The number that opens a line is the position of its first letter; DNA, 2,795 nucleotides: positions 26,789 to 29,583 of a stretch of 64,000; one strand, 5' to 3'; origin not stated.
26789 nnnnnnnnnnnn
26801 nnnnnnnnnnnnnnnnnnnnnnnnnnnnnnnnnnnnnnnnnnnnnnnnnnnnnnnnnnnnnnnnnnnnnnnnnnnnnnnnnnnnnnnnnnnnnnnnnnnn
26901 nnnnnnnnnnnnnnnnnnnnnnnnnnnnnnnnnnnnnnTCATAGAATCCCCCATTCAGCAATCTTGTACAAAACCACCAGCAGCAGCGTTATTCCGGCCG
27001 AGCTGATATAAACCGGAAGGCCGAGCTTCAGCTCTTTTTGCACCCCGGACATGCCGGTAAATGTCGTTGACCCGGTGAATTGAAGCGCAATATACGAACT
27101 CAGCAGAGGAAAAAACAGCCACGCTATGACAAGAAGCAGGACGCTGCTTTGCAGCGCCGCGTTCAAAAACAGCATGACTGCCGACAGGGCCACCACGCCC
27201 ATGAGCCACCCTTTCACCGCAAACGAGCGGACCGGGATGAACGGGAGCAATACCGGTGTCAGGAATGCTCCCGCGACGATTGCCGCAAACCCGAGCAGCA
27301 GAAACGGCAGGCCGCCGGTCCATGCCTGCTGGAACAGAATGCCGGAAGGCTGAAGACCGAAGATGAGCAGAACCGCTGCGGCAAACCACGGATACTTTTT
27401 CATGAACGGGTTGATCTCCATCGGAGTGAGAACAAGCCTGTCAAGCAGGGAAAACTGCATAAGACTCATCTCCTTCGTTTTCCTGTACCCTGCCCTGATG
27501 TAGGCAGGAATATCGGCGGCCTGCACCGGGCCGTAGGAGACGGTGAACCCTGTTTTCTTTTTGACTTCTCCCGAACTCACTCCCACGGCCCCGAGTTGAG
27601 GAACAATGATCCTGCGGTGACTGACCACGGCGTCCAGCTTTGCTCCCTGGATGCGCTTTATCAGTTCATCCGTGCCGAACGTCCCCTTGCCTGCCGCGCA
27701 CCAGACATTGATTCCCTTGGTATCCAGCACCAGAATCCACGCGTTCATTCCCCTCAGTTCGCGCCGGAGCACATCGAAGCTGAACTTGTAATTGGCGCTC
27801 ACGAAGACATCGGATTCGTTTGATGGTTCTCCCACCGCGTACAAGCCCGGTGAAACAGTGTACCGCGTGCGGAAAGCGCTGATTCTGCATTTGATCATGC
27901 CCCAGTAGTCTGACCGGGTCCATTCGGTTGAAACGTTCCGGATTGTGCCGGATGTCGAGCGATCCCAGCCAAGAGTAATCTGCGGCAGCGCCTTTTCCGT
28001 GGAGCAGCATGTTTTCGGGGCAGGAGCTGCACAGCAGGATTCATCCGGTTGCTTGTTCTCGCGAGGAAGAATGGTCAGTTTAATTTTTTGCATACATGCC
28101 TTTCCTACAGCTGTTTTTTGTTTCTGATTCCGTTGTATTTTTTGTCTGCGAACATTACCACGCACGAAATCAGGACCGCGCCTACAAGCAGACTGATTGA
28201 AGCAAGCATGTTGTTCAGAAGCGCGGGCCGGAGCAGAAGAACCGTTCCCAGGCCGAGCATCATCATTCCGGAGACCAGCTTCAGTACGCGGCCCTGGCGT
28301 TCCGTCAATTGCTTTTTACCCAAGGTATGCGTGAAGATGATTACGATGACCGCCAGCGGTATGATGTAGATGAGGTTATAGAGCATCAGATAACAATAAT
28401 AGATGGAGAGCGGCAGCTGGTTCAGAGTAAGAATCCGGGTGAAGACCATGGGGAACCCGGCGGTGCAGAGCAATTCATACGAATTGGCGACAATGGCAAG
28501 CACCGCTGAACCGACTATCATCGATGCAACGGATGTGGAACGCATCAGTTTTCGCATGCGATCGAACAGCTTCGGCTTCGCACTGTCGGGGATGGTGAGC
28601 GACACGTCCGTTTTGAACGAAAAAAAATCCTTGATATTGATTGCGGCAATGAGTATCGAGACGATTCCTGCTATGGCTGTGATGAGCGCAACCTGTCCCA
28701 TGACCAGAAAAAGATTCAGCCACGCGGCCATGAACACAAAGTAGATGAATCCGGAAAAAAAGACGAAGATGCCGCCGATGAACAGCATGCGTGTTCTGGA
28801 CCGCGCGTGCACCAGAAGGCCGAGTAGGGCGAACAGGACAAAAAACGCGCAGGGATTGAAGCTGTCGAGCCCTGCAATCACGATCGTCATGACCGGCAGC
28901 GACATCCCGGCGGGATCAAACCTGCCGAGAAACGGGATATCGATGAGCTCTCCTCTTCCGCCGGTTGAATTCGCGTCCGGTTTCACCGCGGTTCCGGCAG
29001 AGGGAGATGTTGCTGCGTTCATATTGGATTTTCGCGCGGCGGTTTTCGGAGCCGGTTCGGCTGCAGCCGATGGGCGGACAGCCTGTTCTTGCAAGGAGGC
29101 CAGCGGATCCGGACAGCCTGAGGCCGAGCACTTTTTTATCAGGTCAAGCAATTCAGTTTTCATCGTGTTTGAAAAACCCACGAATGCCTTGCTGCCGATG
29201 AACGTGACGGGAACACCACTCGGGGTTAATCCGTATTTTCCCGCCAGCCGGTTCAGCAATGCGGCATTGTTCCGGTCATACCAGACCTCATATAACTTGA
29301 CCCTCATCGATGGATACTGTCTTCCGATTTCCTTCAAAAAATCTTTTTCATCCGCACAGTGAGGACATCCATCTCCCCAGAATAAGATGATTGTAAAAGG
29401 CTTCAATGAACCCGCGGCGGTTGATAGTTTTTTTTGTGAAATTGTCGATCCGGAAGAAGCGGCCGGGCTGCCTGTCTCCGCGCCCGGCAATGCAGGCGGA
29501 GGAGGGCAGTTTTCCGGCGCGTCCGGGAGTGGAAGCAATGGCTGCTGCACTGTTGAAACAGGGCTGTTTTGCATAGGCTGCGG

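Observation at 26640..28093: hgcA-hgcB mercury-methylation gene pair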

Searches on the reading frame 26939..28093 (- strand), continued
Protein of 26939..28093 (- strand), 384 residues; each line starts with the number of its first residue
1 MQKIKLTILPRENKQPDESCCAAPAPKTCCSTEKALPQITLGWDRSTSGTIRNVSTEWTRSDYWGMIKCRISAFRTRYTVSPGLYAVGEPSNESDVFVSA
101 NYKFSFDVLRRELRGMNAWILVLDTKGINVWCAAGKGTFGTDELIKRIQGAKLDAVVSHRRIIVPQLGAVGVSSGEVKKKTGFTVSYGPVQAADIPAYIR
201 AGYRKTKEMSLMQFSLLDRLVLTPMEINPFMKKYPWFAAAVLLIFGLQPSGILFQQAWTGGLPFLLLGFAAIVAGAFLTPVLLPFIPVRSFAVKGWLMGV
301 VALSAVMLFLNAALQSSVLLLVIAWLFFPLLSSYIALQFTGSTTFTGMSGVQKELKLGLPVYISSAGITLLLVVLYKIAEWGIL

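Call 27: predict_structure(alignment_id=A1)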
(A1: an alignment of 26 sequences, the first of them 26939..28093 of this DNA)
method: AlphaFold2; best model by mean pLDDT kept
length: 384 residues; sequences in the alignment: 26
mean_pLDDT: 60.0   pTM: 0.47
mean pLDDT of the five models: 60.0, 60.0, 57.6, 57.6, 51.1
residues with pLDDT >= 90: 8; 70-90: 139; 50-70: 104; < 50: 133
segments of 3 or more residues with pLDDT < 50: 1-48, 72-75, 127-138, 167-170, 212-262, 341-352
pLDDT, mean of each block of 10 residues (from residue 1): 31 31 29 33 41 78 67 57 87 87 77 87 61 41 85 85 65 80 79 79 72 41 31 36 35 34 57 62 61 76 74 64 74 62 39 54 63 67 52
secondary structure, 60 per line:
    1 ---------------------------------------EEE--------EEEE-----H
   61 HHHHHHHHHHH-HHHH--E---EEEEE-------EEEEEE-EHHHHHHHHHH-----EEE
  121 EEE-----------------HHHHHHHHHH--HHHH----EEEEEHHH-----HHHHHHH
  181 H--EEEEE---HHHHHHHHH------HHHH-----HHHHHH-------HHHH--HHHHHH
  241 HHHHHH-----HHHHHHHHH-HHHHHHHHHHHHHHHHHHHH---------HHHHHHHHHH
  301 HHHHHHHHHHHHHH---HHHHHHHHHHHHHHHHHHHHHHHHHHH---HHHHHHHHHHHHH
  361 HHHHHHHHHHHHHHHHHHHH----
elements in order: E40-42 E51-54 H60-71 H73-76 E83-87 E95-100 H103-112 E118-123 H141-150 H153-156 E161-165 H174-181 E184-188 H192-200 H207-210 H216-221 H229-232 H235-246 H252-260 H262-281 H291-314 H318-344 H348-380

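Call 32: fold_search(model_id=the predicted structure, library=pdb)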
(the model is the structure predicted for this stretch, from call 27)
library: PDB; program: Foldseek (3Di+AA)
matches with E <= 10: 429; with E <= 0.001: 6
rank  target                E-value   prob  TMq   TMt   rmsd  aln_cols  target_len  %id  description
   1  9a0b_A                2.3e-17  1.00  0.43  0.47   8.7       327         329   37  Structure determination of the HgcAB complex using metagenome sequence data, coevolution analysis, and ab initio struc (released 2020-06-12)
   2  4c1n_G                1.5e-07  1.00  0.29  0.25   2.6       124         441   26  Corrinoid protein reactivation complex with activator (released 2014-08-13)
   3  2ycl_A                1.8e-07  1.00  0.29  0.25   2.8       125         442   26  complete structure of the corrinoid,iron-sulfur protein including the N-terminal domain with a 4Fe-4S cluster (released 2011-06-08)
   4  2h9a_A                2.4e-07  1.00  0.30  0.30   9.6       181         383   19  Corrinoid Iron-Sulfur Protein (released 2006-09-26)
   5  4djd_C                1.8e-06  1.00  0.29  0.25   2.7       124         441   28  Crystal structure of folate-free corrinoid iron-sulfur protein (CFeSP) in complex with its methyltransferase (MeTr) (released 2012-03-14)
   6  9fzy_F                2.4e-05  1.00  0.28  0.25   2.5       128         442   19  Structure of carbon monoxide dehydrogenase/acetyl-CoA synthase (CODH/ACS) in complex with corrinoid iron-sulfur protei (released 2025-02-05)
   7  5d3z                  7.2e-02  0.57  0.20  0.27  11.9       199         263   10  Crystal structure of the thioesterase domain of deoxyerythronolide B synthase in complex with a small phosphonate inhibi (released 2015-12-09)
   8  9cel_D                2.0e-01  0.33  0.17  0.24   9.8       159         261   13  Juvenimicin Thioesterase (released 2024-09-18)
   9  9cel_C                2.0e-01  0.30  0.18  0.25  12.1       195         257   12  Juvenimicin Thioesterase (released 2024-09-18)
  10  6g4q_A                2.2e-01  0.33  0.16  0.20  11.2       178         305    9  Structure of human ADP-forming succinyl-CoA ligase complex SUCLG1-SUCLA2 (released 2018-04-11)
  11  1g7s                  2.2e-01  0.33  0.16  0.11  17.0       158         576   15  X-RAY STRUCTURE OF TRANSLATION INITIATION FACTOR IF2/EIF5B COMPLEXED WITH GDP (released 2000-12-06)
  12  2h7x_A                2.3e-01  0.25  0.18  0.23  12.3       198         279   14  Pikromycin Thioesterase adduct with reduced triketide affinity label (released 2006-09-19)
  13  7vo5                  2.7e-01  0.30  0.19  0.25  12.1       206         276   10  Pimaricin type I PKS thioesterase domain (holo Pim TE) (released 2022-01-19)
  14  5tde_A                2.7e-01  0.25  0.17  0.16   9.5       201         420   11  TEV Cleaved Human ATP Citrate Lyase Bound to Citrate (released 2017-08-09)
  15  4fbe_A                2.9e-01  0.47  0.14  0.17   5.4       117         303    8  Crystal structure of the C136A/C164A variant of mitochondrial isoform of glutaminyl cyclase from Drosophila melanogast (released 2012-08-29)
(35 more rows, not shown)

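Call 41: find_encoding_contigs(protein=P0012, flank=10000, max_places=2)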
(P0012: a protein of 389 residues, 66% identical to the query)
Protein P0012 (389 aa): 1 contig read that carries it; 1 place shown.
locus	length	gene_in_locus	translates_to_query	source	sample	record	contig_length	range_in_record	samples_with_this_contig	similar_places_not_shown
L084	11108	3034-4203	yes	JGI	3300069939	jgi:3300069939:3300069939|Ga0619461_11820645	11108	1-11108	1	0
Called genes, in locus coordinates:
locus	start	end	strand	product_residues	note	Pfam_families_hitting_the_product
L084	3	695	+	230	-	?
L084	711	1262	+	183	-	PF00857:Isochorismatase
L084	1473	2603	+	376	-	PF07690:MFS_1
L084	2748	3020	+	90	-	PF04014:MazE_antitoxin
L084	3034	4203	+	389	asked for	PF03599:CdhD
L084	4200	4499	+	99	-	PF14697:Fer4_21 (faint), PF00037:Fer4 (weak), PF12797:Fer4_2 (faint), PF12837:Fer4_6 (weak), PF13237:Fer4_10, PF12838:Fer4_7, PF13187:Fer4_9, PF00037:Fer4 (weak), +1 more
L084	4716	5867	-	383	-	-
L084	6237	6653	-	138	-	PF01894:YjbQ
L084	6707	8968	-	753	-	PF00521:DNA_topoisoIV, PF03989:DNA_gyraseA_C (faint)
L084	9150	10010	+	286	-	PF14353:CpXC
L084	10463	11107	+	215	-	?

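Call 42: find_encoding_contigs(protein=P0008, flank=10000, max_places=2)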
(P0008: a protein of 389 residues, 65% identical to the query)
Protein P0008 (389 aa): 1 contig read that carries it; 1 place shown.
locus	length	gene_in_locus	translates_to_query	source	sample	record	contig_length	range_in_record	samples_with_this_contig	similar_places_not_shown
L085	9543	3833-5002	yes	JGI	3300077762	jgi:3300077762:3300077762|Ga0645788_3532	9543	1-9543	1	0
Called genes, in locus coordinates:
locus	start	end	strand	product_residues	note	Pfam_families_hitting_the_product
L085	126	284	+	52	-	-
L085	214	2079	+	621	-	PF00682:HMGL-like, PF22615:IPMS_D2, PF08502:LeuA_dimer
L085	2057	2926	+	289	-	PF00892:EamA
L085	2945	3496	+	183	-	PF00857:Isochorismatase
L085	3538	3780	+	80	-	PF04542:Sigma70_r2 (weak)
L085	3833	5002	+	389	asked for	PF03599:CdhD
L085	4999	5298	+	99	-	PF13183:Fer4_8 (faint), PF14697:Fer4_21 (weak), PF00037:Fer4 (weak), PF12837:Fer4_6 (weak), PF13237:Fer4_10 (weak), PF12838:Fer4_7 (weak), PF13187:Fer4_9, PF00037:Fer4 (weak), +5 more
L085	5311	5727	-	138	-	PF01894:YjbQ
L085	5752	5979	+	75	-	-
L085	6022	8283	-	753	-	PF00521:DNA_topoisoIV, PF03989:DNA_gyraseA_C (faint)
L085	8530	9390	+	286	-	PF14353:CpXC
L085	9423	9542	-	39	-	?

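Call 43: find_encoding_contigs(protein=P0002, flank=10000, max_places=2)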
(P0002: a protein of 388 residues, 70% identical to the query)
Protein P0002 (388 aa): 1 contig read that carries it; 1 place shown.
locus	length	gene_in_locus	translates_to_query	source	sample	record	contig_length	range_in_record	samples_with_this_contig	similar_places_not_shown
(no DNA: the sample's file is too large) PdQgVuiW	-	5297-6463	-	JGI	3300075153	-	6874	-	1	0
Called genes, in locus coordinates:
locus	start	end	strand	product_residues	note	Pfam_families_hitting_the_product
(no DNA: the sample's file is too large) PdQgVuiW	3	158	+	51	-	?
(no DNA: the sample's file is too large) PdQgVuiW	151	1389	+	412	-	PF12704:MacB_PCD, PF02687:FtsX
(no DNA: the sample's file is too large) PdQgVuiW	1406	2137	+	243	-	PF17131:TP_0789-like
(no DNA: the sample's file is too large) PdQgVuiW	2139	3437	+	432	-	-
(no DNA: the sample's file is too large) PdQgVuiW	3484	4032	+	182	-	-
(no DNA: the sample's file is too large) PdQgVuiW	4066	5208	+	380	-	PF02417:Chromate_transp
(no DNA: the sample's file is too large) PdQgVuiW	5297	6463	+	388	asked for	PF03599:CdhD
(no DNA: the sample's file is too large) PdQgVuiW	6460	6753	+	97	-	PF13183:Fer4_8 (faint), PF12838:Fer4_7 (weak), PF00037:Fer4, PF12797:Fer4_2 (weak), PF12837:Fer4_6, PF13237:Fer4_10 (weak), PF12838:Fer4_7, PF13187:Fer4_9, +2 more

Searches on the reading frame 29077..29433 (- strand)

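Call 51: search_protein_families(library=pfam, proteins=[window:29077-29433:-], max_evalue=10)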
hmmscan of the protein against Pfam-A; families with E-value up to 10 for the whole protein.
seq(119 aa): 6 families
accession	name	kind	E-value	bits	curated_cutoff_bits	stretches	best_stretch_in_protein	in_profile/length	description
PF00462.30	Glutaredoxin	-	0.0011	19.6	22.9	1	15-82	1-58/60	Glutaredoxin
PF10208.15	ARMET_C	-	0.014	15.3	23.5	1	15-38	15-38/43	ARMET, C-terminal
PF00085.26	Thioredoxin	-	0.052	14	23.5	1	13-57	20-63/103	Thioredoxin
PF13098.12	Thioredoxin_2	-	0.06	14.1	27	1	13-69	7-73/104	Thioredoxin-like domain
PF01323.26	DSBA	-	0.11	12.8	25.6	1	22-54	9-41/191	DSBA-like thioredoxin domain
PF00578.27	AhpC-TSA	-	0.2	12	26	1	13-56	27-71/124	AhpC/TSA family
